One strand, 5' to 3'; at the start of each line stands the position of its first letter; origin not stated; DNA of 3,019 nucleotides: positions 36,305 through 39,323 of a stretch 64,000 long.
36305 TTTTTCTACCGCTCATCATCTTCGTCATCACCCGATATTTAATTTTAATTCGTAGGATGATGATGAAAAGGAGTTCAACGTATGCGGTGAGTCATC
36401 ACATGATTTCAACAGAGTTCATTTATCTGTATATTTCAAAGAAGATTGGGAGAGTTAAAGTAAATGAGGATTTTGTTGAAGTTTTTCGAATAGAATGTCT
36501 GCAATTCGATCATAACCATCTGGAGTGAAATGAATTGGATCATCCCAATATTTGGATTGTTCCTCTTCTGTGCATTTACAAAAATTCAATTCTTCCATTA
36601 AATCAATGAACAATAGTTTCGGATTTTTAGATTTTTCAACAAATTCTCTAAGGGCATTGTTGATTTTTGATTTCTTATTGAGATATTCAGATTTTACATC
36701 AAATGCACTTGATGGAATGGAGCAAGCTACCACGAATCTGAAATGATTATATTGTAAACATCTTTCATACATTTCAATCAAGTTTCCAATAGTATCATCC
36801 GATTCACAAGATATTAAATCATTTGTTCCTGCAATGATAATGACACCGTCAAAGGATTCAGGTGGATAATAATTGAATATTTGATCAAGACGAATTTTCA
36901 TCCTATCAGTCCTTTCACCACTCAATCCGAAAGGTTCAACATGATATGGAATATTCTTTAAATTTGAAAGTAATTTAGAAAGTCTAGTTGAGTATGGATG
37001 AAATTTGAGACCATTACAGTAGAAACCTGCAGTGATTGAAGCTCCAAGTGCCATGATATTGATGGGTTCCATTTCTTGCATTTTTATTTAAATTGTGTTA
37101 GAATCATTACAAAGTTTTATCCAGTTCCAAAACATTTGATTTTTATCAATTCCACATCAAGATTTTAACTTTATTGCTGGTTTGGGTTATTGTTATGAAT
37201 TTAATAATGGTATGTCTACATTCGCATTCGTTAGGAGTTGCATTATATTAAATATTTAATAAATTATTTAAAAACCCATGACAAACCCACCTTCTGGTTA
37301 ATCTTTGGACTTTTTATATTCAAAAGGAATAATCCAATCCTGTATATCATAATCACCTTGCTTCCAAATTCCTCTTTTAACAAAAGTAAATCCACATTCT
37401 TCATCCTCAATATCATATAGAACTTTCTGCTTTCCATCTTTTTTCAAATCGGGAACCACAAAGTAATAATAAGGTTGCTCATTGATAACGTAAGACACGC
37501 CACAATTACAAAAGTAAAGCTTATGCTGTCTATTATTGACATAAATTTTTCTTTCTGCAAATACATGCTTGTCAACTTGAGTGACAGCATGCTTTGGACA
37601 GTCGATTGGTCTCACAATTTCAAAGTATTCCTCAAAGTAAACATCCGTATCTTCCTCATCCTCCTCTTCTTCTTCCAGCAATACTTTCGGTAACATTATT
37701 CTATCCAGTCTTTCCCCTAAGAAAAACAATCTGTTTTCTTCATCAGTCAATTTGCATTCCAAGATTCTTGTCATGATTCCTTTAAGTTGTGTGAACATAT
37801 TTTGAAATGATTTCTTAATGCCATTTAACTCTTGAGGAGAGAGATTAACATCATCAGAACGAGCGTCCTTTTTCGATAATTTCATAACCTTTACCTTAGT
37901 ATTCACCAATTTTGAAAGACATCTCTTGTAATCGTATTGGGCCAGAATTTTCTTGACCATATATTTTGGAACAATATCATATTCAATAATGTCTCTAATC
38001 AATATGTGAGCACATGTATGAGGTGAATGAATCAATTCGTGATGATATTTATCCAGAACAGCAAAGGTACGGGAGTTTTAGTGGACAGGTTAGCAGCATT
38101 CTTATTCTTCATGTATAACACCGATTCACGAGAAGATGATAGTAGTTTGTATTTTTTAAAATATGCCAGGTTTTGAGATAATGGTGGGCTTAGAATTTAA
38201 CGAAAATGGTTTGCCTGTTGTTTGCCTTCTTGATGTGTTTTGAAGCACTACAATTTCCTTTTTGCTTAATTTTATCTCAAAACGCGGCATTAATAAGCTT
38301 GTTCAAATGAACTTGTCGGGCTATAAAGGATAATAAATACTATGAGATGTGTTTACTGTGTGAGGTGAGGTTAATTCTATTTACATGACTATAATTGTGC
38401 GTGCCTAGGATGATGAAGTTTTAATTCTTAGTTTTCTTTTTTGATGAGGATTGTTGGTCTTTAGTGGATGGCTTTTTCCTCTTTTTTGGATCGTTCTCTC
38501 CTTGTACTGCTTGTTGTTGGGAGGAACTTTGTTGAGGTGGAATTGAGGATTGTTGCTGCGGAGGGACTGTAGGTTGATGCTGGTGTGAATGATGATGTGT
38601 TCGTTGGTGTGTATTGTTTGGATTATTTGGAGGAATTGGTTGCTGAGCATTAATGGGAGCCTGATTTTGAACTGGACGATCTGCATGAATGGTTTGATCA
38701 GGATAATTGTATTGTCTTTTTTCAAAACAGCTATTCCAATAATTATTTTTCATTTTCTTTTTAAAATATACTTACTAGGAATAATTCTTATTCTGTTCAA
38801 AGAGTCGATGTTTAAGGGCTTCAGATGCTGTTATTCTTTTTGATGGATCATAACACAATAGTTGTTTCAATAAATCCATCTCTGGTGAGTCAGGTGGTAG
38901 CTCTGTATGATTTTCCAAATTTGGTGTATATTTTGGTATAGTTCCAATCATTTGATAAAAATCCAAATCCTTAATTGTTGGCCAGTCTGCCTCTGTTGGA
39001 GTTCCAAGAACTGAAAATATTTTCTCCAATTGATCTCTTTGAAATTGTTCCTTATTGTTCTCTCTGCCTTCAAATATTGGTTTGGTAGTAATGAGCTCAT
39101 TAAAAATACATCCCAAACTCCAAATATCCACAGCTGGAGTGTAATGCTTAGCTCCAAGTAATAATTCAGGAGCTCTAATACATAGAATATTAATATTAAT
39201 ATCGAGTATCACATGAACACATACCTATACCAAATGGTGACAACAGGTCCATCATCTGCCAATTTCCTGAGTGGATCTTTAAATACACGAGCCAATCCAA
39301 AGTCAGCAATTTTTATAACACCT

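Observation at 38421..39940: CDK8 gene riddled with micro-introns, including a stop-free in-frame 39-nt intron splitting the HRDL|KPANIL catalytic loop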

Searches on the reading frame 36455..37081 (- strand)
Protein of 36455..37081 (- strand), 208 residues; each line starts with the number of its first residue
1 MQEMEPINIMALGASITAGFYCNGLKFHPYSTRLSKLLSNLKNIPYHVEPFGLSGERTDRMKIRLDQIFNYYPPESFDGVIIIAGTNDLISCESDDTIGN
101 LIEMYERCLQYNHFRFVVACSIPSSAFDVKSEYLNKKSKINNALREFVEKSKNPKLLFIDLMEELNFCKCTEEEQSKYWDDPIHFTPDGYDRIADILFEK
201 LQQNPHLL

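Call 24: find_encoding_contigs(protein=window:36455-37081:-, flank=6000, max_places=2)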
Protein window:36455-37081:- (208 aa): no gene with exactly this product is on record in the collection.

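Call 53: list_cluster_members(proteins=[window:36455-37081:-, window:35488-36210:-, window:40202-42349:-, window:37301-37960:-, window:51292-52011:-, window:58236-58853:-, window:13614-14375:-, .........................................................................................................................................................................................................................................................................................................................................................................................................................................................])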
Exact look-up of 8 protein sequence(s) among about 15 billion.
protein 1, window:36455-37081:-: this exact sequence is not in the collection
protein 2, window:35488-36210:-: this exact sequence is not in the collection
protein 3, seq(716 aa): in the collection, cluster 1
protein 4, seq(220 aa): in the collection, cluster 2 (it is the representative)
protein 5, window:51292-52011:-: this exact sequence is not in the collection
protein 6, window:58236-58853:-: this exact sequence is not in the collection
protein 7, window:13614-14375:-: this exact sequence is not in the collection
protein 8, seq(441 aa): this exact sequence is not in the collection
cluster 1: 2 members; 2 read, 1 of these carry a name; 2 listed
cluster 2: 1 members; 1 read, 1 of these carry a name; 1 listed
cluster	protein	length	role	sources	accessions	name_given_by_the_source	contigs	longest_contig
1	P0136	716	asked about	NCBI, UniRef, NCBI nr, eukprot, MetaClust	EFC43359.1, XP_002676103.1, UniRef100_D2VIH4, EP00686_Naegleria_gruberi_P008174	predicted protein [Naegleria gruberi] | Predicted protein n=1 Tax=Naegleria gruberi TaxID=5762 RepID=D2VIH4_NAEGR | uncharacterized protein NAEGRDRAFT_80087 [Naegleria gruberi]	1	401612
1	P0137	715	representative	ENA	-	-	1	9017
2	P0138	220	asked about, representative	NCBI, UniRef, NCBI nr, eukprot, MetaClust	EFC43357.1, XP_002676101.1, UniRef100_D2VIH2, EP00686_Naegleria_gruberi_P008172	predicted protein [Naegleria gruberi] | Predicted protein n=1 Tax=Naegleria gruberi TaxID=5762 RepID=D2VIH2_NAEGR | uncharacterized protein NAEGRDRAFT_68681 [Naegleria gruberi]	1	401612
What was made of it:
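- The correct 441-aa model is not in the protein collection (call 53).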

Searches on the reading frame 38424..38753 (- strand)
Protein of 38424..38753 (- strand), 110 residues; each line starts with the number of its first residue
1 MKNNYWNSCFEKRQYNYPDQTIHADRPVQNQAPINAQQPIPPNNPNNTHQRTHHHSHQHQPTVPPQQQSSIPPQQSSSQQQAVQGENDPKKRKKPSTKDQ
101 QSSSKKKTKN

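Call 56: list_cluster_members(proteins=[window:38424-38753:-, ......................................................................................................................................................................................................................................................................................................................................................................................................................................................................, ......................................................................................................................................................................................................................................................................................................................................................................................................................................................, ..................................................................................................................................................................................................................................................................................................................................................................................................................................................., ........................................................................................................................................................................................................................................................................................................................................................, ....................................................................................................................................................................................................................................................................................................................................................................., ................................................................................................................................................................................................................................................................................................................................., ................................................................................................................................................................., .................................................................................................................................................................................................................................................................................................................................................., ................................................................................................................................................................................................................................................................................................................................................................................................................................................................])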
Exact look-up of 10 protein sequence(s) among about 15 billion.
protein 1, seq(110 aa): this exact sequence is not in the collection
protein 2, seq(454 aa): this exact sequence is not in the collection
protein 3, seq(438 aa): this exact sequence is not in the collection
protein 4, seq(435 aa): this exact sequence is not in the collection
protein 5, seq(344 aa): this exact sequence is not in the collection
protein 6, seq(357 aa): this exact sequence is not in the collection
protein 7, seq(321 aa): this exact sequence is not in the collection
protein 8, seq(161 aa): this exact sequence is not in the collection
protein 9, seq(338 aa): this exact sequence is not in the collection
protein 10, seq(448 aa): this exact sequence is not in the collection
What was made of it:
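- Tried and rejected: Eleven guessed models, including the correct one and intron-7-retained versions, are not in the collection (calls 53, 56).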

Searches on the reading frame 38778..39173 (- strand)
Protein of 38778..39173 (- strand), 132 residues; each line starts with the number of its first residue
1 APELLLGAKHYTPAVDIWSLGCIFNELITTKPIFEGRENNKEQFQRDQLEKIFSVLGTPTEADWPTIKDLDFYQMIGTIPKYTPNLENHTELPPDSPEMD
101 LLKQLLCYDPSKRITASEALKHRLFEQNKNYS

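Call 25: find_homologous_proteins(query=window:38778-39173:-, max_evalue=1e-25)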
Query seq(132 aa) (132 aa): 6 proteins with E <= 1e-25 among 74 candidates.
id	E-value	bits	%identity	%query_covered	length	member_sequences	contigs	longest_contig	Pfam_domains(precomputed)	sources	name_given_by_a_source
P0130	4.0e-85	301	100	100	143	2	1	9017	PF00069.32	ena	-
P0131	1.3e-60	221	77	97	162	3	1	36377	PF00069.32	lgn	-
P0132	2.2e-54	201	70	97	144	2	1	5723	PF00069.32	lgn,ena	-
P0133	2.5e-30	123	47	96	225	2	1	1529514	PF07714.24,PF00069.32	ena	-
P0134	1.6e-27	114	49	96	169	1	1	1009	PF00069.32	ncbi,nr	ncbi:cyclin-dependent protein kinase [Dinochytrium kinnereticum]|nr:cyclin-dependent protein kinase 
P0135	5.3e-27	112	51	99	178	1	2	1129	PF07714.24,PF00069.32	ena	-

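Call 28: find_encoding_contigs(protein=P0130, flank=3000, max_places=2)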
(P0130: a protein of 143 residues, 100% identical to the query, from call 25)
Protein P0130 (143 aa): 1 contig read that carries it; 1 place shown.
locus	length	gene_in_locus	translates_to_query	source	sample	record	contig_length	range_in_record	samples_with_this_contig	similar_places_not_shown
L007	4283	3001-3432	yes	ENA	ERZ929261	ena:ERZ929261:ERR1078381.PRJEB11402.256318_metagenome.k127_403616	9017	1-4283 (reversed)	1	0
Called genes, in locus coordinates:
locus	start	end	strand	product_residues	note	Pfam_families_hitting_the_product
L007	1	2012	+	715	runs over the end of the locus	-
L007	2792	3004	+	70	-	PF00069:Pkinase (weak)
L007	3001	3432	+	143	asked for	PF00069:Pkinase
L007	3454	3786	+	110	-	-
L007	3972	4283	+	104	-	?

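Call 29: find_encoding_contigs(protein=P0131, flank=3000, max_places=2)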
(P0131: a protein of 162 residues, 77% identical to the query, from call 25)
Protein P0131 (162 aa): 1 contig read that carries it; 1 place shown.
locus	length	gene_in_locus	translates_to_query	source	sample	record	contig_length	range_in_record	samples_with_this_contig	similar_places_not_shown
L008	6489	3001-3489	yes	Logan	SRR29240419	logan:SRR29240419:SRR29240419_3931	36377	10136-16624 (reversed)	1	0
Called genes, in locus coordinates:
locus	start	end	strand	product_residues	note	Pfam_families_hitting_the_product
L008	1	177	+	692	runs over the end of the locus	-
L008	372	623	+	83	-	-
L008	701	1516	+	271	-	-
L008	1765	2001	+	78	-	PF11976:Rad60-SLD, PF00240:ubiquitin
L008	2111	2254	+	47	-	-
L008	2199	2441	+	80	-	-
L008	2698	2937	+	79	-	PF07714:PK_Tyr_Ser-Thr, PF00069:Pkinase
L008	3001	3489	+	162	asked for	PF00069:Pkinase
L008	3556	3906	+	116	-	-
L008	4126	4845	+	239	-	PF13774:Longin, PF00957:Synaptobrevin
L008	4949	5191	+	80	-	-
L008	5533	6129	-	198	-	-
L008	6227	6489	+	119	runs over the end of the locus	-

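Call 30: find_encoding_contigs(protein=P0132, flank=3000, max_places=2)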
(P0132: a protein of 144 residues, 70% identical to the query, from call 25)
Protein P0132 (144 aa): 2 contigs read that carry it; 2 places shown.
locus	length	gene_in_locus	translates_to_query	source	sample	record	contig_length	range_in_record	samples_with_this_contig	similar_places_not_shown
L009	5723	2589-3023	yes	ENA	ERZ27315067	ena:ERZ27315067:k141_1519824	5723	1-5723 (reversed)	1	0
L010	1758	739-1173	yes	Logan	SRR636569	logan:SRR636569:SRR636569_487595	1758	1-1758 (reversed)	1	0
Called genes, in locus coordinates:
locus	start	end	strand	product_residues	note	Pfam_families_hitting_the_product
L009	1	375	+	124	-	?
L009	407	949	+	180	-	PF02984:Cyclin_C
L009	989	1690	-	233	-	PF13774:Longin, PF00957:Synaptobrevin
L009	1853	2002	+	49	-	-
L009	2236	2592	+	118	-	PF00069:Pkinase, PF07714:PK_Tyr_Ser-Thr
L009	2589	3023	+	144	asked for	PF00069:Pkinase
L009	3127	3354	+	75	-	-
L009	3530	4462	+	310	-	-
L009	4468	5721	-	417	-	?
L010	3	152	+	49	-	?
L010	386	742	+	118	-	PF00069:Pkinase, PF07714:PK_Tyr_Ser-Thr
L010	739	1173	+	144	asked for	PF00069:Pkinase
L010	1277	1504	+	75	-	-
